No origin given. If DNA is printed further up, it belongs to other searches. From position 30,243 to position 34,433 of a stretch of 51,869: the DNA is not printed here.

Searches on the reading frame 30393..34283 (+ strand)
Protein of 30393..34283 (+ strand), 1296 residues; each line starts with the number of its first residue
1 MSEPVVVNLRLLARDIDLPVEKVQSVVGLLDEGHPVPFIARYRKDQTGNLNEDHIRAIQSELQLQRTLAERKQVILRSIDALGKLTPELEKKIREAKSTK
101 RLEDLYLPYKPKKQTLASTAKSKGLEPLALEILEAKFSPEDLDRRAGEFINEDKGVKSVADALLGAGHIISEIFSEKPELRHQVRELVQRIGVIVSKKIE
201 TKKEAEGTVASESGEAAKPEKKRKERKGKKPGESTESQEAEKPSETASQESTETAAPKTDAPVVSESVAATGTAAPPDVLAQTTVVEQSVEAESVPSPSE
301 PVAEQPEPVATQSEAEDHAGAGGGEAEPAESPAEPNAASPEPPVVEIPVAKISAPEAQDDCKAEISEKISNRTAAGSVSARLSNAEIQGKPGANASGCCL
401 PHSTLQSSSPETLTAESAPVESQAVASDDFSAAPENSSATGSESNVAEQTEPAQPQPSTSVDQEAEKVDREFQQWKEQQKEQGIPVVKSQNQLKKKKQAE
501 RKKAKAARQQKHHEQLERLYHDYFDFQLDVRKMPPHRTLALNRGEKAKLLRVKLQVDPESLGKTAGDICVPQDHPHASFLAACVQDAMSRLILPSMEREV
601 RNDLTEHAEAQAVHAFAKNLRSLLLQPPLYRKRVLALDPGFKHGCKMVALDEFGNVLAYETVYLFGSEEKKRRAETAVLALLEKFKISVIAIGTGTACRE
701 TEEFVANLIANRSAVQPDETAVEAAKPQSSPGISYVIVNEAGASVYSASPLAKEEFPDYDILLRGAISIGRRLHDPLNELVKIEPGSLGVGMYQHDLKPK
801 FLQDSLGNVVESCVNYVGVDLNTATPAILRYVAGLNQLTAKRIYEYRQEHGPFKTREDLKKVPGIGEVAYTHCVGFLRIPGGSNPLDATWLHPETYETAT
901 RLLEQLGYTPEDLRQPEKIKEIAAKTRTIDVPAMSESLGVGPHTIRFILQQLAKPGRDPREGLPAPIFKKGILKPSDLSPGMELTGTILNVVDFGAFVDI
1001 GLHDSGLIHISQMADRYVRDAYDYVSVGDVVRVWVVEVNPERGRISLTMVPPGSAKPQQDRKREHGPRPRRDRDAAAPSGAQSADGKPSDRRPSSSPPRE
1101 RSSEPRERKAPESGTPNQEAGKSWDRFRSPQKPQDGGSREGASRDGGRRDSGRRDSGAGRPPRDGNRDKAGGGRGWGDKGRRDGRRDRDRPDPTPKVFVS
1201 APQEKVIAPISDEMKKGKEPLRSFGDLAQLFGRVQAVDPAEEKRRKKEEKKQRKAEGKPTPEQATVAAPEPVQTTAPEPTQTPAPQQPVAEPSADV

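Call 7: search_protein_families(library=pfam, proteins=[window:30393-34283:+], max_evalue=0.001)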
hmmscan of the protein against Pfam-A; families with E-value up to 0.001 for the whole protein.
window:30393-34283:+ (1296 aa): 8 families
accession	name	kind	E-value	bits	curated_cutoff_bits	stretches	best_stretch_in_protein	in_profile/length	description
PF16921.10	Tex_YqgF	-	1.1e-42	145.9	27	1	632-773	1-125/126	Tex protein YqgF-like domain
PF22706.1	Tex_central_region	-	2.2e-26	93.4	27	2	508-616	61-178/178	Tex central region-like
PF12836.13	HHH_3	-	1.1e-24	86.8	27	1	814-878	1-65/65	Helix-hairpin-helix motif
PF09371.15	Tex_N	-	1.1e-22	79.9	32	1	10-80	5-75/75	Tex-like protein N-terminal domain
PF00575.29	S1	-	9.2e-17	61.6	22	1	980-1049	4-73/74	S1 RNA binding domain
PF17674.7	HHH_9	-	9.4e-15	55.7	23.1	1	884-960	1-70/70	HHH domain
PF14639.11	YqgF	-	1.2e-06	28.9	35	1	720-781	86-147/150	Holliday-junction resolvase-like of SPT6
PF14635.12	HHH_7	-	0.00014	22.6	27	1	787-880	5-104/104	Helix-hairpin-helix motif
